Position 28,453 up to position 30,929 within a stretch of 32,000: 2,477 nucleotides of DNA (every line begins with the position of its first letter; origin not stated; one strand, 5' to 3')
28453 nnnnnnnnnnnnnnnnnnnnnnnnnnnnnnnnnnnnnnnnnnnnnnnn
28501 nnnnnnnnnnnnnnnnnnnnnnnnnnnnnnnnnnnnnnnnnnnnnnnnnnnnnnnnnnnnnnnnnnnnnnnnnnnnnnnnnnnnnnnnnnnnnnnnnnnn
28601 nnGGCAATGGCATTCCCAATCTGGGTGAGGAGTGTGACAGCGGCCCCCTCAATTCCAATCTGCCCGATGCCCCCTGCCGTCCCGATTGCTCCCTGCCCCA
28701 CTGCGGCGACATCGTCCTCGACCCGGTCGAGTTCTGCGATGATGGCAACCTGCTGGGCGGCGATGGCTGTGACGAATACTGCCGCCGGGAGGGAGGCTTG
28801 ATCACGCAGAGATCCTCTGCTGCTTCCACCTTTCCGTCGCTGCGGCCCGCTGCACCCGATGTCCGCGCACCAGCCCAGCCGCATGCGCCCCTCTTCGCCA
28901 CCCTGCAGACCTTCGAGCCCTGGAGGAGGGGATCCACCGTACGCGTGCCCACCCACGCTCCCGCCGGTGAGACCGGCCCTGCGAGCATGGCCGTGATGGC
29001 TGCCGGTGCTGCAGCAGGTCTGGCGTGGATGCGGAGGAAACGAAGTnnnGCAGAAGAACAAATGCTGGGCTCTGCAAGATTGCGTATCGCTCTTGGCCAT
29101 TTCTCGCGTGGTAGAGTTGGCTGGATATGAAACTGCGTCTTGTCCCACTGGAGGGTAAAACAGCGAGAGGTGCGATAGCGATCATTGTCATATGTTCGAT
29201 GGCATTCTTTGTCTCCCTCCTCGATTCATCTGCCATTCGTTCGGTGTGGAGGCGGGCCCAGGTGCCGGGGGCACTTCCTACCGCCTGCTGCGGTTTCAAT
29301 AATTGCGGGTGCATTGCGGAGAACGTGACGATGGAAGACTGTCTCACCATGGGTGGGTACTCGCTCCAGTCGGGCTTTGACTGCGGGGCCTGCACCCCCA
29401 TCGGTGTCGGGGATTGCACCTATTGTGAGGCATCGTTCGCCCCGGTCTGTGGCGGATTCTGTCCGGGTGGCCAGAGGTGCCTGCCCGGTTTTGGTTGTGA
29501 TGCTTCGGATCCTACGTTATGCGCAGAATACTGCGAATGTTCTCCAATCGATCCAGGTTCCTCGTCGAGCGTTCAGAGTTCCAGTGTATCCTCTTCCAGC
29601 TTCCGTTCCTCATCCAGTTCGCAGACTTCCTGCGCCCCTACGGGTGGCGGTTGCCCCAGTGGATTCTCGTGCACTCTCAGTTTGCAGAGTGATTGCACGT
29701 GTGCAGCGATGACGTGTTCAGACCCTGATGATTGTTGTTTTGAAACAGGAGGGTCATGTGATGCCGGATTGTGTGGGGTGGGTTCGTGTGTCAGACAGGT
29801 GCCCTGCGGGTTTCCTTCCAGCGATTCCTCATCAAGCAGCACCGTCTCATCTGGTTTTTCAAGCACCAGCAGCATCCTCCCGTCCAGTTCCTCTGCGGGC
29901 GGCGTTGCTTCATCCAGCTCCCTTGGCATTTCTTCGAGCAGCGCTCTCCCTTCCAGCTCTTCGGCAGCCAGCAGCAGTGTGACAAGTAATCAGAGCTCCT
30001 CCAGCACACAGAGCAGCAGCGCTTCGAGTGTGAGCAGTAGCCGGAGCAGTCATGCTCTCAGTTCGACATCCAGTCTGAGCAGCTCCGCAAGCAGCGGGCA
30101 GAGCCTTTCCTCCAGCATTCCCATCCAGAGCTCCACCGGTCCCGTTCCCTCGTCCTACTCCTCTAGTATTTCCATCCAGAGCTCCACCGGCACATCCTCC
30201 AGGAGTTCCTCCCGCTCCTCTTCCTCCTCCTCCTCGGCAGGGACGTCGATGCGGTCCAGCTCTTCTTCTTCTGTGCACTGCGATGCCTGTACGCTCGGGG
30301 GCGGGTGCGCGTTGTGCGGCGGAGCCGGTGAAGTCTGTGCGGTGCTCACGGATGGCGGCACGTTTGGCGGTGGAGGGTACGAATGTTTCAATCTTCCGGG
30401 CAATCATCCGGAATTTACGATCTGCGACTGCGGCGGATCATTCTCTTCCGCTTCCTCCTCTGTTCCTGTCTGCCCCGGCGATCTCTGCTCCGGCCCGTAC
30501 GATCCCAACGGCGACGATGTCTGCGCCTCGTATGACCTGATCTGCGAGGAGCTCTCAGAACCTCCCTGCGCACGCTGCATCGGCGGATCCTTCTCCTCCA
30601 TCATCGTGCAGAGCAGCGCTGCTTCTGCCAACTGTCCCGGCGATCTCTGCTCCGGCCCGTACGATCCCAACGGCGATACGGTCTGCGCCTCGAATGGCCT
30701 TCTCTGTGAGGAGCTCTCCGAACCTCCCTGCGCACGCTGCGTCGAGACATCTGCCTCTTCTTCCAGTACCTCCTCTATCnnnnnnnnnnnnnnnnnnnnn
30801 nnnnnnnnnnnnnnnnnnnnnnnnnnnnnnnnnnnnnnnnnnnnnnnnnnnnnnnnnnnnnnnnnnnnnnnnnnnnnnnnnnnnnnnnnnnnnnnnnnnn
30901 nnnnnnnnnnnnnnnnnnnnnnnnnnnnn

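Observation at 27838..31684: A ~905 bp block shared base-for-base by adjacent genes 6 and 7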

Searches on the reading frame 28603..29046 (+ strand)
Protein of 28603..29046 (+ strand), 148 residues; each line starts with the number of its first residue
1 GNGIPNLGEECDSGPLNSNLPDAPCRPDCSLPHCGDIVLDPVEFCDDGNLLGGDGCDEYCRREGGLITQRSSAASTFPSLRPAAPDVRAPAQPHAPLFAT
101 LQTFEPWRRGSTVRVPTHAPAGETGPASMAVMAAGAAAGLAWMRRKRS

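Call 71: find_encoding_contigs(protein=window:28603-29046:+, flank=4000, max_places=10)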
Protein window:28603-29046:+ (148 aa): no gene with exactly this product is on record in the collection.

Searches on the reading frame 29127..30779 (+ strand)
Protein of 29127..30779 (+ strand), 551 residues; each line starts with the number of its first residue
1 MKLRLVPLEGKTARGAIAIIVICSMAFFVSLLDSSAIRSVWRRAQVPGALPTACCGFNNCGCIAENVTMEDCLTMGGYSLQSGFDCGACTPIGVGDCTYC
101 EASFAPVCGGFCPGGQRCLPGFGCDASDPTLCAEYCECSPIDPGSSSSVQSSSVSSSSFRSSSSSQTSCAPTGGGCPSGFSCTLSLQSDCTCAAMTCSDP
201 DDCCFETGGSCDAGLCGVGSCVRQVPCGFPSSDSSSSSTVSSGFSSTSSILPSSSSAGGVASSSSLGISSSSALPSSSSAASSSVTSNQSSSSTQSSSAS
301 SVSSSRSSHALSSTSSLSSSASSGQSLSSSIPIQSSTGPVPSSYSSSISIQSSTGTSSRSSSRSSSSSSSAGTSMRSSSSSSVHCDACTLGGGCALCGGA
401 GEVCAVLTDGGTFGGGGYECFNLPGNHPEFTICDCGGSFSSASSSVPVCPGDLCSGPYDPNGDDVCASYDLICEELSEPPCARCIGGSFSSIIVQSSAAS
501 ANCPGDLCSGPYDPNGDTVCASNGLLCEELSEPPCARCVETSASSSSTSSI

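Call 18: find_related_loci(query=window:29127-30779:+, collection=metagenome_contigs, flank=10000)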
Query window:29127-30779:+ (551 aa) in metagenome_contigs; peptide patterns used: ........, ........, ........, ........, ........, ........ (x = any residue, [..] = any of these).
277 stretches matched a pattern; 1 encode a relative of the query (tblastn E <= 1e-3); 1 distinct loci.
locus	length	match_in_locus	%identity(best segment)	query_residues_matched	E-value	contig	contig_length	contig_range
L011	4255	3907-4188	72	441-538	4e-39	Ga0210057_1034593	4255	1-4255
